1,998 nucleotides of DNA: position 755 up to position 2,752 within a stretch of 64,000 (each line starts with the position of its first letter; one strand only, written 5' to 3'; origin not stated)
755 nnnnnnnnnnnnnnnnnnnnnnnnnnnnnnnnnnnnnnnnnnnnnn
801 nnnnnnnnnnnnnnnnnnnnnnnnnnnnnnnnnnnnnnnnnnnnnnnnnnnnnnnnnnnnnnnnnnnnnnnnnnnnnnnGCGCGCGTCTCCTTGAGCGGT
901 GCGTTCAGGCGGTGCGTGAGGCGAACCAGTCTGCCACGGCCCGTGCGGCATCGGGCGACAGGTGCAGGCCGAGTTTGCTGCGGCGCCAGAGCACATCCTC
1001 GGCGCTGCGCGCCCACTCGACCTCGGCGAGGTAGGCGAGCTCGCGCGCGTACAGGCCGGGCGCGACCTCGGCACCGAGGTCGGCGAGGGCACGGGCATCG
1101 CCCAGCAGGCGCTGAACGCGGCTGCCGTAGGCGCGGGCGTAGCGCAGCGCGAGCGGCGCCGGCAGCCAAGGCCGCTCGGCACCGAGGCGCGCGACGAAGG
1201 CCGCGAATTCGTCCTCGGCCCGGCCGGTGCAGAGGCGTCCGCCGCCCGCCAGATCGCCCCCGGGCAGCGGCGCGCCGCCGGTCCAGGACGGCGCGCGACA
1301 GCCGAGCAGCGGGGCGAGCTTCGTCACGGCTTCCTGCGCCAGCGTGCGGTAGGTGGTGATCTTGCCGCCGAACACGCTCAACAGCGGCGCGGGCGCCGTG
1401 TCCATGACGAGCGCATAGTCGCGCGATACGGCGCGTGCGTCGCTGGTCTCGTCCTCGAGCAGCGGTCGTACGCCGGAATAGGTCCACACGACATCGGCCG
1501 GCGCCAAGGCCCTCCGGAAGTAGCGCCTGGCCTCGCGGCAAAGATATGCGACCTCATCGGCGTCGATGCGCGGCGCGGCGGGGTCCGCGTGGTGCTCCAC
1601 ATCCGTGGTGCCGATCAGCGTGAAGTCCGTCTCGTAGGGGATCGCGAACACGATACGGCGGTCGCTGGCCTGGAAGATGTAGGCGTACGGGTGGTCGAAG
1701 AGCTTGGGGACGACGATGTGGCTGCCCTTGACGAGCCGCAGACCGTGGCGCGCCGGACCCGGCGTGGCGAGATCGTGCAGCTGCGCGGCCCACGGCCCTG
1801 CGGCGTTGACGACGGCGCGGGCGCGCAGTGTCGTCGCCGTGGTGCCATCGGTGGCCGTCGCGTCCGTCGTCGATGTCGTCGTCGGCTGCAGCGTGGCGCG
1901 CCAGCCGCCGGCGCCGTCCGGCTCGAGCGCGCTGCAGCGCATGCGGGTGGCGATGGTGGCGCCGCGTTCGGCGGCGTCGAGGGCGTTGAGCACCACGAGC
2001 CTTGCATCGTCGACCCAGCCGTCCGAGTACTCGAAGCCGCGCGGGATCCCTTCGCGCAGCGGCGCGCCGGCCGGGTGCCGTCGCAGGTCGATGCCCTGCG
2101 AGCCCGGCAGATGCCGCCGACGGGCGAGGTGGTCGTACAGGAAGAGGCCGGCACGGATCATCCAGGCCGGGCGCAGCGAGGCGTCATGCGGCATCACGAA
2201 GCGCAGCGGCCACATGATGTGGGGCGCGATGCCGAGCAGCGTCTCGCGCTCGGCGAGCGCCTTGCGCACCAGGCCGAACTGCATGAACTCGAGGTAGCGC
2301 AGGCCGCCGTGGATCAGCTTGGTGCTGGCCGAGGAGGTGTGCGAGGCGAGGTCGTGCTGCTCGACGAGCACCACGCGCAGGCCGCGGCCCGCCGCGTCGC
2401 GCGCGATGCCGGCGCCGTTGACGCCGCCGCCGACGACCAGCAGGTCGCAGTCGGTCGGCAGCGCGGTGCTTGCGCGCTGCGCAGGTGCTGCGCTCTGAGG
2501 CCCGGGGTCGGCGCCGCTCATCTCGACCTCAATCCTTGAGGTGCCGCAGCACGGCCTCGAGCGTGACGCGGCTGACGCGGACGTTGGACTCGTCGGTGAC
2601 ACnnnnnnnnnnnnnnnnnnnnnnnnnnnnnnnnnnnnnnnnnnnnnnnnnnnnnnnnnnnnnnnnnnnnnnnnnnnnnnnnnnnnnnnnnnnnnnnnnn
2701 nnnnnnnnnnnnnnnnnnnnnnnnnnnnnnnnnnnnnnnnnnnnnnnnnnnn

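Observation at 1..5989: Six-gene compact operon joining a sulfolactate-lyase-like module to glycerol catabolism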

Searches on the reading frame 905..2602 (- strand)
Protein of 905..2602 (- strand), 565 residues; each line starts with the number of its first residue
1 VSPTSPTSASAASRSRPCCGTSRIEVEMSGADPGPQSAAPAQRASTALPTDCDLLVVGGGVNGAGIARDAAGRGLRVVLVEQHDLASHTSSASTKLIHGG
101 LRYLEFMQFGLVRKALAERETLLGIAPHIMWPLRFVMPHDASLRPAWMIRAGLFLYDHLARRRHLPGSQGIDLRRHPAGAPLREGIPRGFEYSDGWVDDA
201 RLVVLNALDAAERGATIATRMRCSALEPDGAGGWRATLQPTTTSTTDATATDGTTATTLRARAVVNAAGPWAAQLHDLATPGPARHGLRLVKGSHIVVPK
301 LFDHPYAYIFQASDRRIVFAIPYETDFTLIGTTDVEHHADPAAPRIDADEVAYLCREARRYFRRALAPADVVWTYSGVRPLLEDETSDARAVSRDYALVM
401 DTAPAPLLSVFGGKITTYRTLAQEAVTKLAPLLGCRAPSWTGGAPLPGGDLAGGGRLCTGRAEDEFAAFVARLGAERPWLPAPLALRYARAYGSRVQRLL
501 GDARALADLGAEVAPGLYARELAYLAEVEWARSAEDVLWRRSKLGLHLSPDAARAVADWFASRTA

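Call 3: search_protein_families(library=pfam, proteins=[window:905-2602:-])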
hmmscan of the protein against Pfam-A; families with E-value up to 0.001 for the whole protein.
window:905-2602:- (565 aa): 2 families
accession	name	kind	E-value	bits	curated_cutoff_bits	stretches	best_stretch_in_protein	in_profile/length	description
PF01266.30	DAO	-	2.3e-60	205.4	27.9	1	53-419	1-353/353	FAD dependent oxidoreductase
PF16901.10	DAO_C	-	6.2e-09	36.2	31.4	1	441-561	3-116/126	C-terminal domain of alpha-glycerophosphate oxidase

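Call 5: search_protein_families(library=ncbifam, proteins=[window:905-2602:-], max_evalue=0.00001)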
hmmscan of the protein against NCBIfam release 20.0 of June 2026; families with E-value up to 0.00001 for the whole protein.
window:905-2602:- (565 aa): 9 families
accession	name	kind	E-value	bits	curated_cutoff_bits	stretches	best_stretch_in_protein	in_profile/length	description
NF008899.0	PRK12266.1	equivalog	4.1e-220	731.5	360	1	50-563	5-499/508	glycerol-3-phosphate dehydrogenase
NF009906.0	PRK13369.1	equivalog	1.9e-206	686.4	352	1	49-564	4-499/502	glycerol-3-phosphate dehydrogenase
NF033461.1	glycerol3P_ox_1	equivalog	8.3e-55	186.2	840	1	50-387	17-354/607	type 1 glycerol-3-phosphate oxidase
TIGR03377.1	glycerol3P_GlpA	equivalog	5e-44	150.7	552.8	2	183-449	125-378/530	anaerobic glycerol-3-phosphate dehydrogenase subunit GlpA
NF008313.0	PRK11101.1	equivalog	4.4e-34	118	425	1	50-449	7-389/548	anaerobic glycerol-3-phosphate dehydrogenase subunit A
TIGR02352.1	thiamin_ThiO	equivalog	1.9e-08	33.8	250.8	0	244-385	180-309/351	glycine oxidase ThiO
NF008425.0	PRK11259.1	equivalog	3.8e-08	32.7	257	0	51-91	4-44/377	N-methyl-L-tryptophan oxidase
NF033460.1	glycerol3P_ox_II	equivalog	4.9e-07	29.2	460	0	52-101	2-52/361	type 2 glycerol-3-phosphate oxidase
TIGR01372.1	soxA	subfamily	5.5e-06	24.4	1164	1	49-98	166-215/996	sarcosine oxidase subunit alpha family protein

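Call 81: find_homologous_proteins(query=window:905-2521:-, max_evalue=1e-30)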
Query window:905-2521:- (538 aa): 8000 proteins with E <= 1e-30 among 8000 candidates; the best 120 are listed.
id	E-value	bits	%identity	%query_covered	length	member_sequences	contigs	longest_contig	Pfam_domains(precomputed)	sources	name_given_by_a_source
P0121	0.0e+0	1157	97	100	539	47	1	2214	PF16901.11,PF01266.31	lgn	-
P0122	0.0e+0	1102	91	100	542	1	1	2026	PF16901.11,PF01266.31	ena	-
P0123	0.0e+0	1068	91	97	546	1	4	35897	PF16901.11,PF01266.31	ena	-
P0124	0.0e+0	1040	88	100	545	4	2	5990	PF16901.11,PF01266.31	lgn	-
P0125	0.0e+0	1034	88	99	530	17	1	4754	PF16901.11,PF01266.31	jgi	jgi:glycerol-3-phosphate dehydrogenase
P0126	9.9e-297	1003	99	84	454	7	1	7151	PF16901.11,PF01266.31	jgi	jgi:glycerol-3-phosphate dehydrogenase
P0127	7.0e-295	997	86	96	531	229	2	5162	PF16901.11,PF01266.31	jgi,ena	-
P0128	1.0e-292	990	84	100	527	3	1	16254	PF16901.11,PF01266.31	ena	-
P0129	5.6e-290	981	82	100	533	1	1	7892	PF16901.11,PF01266.31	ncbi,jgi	jgi:glycerol-3-phosphate dehydrogenase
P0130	5.4e-262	888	88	84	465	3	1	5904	PF16901.11,PF01266.31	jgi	jgi:glycerol-3-phosphate dehydrogenase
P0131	2.3e-255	867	79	96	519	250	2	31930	PF16901.11,PF01266.31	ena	-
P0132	5.0e-219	747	67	92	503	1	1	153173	PF16901.11,PF01266.31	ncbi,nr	ncbi:MAG: glycerol-3-phosphate dehydrogenase [Sinobacteraceae bacterium]|nr:glycerol-3-phosphate deh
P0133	1.3e-217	742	66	92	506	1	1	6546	PF16901.11,PF01266.31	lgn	-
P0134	2.0e-215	735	68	95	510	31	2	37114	PF16901.11,PF01266.31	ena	-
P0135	1.1e-212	726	67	96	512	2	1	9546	PF16901.11,PF01266.31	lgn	-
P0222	3.3e-201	688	64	95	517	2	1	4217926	PF16901.11,PF01266.31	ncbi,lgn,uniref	ncbi:glycerol-3-phosphate dehydrogenase [Trinickia sp. LjRoot230]|uniref:glycerol-3-phosphate dehydr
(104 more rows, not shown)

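Call 82: find_encoding_contigs(protein=P0132, flank=8000, max_places=1)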
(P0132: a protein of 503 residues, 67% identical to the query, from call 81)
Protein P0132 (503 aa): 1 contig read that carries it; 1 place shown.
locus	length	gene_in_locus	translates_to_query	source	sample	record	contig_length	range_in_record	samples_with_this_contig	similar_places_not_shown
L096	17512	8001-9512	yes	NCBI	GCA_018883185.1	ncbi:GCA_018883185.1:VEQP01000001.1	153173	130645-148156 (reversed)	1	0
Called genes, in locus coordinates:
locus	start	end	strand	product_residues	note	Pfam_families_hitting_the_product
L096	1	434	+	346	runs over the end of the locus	PF01116:F_bP_aldolase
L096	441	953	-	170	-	PF13328:HD_4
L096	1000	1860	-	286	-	PF01370:Epimerase, PF02254:TrkA_N (weak), PF05368:NmrA, PF13460:NAD_binding_10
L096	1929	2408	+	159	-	PF03737:RraA-like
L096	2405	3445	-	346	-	-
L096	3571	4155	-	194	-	PF00881:Nitroreductase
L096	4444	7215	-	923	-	PF00069:Pkinase, PF07714:PK_Tyr_Ser-Thr, PF01636:APH (faint)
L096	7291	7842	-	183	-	PF07638:Sigma70_ECF, PF08281:Sigma70_r4_2, PF04545:Sigma70_r4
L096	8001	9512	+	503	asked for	PF01266:DAO, PF16901:DAO_C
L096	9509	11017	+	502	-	PF00370:FGGY_N, PF02782:FGGY_C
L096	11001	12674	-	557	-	PF08019:EptA_B_N, PF00884:Sulfatase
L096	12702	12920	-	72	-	-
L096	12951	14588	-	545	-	PF00501:AMP-binding, PF13193:AMP-binding_C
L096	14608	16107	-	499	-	PF00474:SSF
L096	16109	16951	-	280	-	PF12706:Lactamase_B_2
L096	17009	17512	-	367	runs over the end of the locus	-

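Call 83: find_encoding_contigs(protein=P0222, flank=6000, max_places=1)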
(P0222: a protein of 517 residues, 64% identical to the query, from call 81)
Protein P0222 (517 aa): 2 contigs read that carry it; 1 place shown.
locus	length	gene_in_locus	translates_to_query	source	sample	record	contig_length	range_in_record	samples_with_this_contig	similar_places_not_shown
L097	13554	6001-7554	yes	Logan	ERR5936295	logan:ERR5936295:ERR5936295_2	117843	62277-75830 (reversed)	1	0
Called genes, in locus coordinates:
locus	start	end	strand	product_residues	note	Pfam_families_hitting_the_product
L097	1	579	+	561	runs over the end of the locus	PF00270:DEAD, PF04851:ResIII (weak), PF00271:Helicase_C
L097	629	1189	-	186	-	-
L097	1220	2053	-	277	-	-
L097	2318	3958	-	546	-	PF01019:G_glu_transpept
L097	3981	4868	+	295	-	PF08220:HTH_DeoR, PF08279:HTH_11 (weak), PF00455:DeoRC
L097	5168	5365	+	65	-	-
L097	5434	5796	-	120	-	-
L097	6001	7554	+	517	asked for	PF01266:DAO, PF16901:DAO_C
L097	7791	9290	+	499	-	PF00370:FGGY_N, PF02782:FGGY_C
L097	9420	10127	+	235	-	PF00230:MIP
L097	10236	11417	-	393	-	PF07690:MFS_1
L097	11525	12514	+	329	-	PF00126:HTH_1, PF03466:LysR_substrate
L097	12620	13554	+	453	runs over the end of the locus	PF00919:UPF0004, PF04055:Radical_SAM, PF01938:TRAM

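Call 84: find_encoding_contigs(protein=P0134, flank=8000, max_places=1)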
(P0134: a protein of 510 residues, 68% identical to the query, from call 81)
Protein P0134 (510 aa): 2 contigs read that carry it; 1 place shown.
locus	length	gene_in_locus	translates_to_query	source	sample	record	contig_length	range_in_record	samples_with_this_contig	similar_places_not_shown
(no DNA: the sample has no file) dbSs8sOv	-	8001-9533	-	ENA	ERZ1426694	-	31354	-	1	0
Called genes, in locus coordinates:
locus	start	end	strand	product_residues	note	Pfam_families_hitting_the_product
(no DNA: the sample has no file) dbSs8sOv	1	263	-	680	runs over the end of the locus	PF13802:Gal_mutarotas_2, PF01055:Glyco_hydro_31_2nd, PF21365:Glyco_hydro_31_3rd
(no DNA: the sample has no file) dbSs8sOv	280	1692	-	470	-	-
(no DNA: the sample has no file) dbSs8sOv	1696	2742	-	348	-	PF01791:DeoC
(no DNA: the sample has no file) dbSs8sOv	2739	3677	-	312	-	PF00294:PfkB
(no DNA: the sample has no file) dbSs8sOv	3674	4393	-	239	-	PF00392:GntR, PF07702:UTRA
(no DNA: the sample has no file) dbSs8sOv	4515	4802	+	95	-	-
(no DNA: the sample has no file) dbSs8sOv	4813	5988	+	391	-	PF04295:GD_AH_second, PF20629:GD_AH_C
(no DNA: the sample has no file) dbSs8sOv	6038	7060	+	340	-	PF02615:Ldh_2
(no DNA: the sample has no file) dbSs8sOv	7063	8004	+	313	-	PF00389:2-Hacid_dh, PF02826:2-Hacid_dh_C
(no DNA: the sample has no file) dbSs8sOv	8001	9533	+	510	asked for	PF01266:DAO, PF16901:DAO_C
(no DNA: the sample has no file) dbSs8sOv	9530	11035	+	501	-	PF00370:FGGY_N, PF02782:FGGY_C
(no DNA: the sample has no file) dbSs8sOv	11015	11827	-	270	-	PF19541:DUF6065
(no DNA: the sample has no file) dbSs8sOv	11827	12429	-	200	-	PF13640:2OG-FeII_Oxy_3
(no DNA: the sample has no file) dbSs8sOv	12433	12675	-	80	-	-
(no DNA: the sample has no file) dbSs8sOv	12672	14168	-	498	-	PF00474:SSF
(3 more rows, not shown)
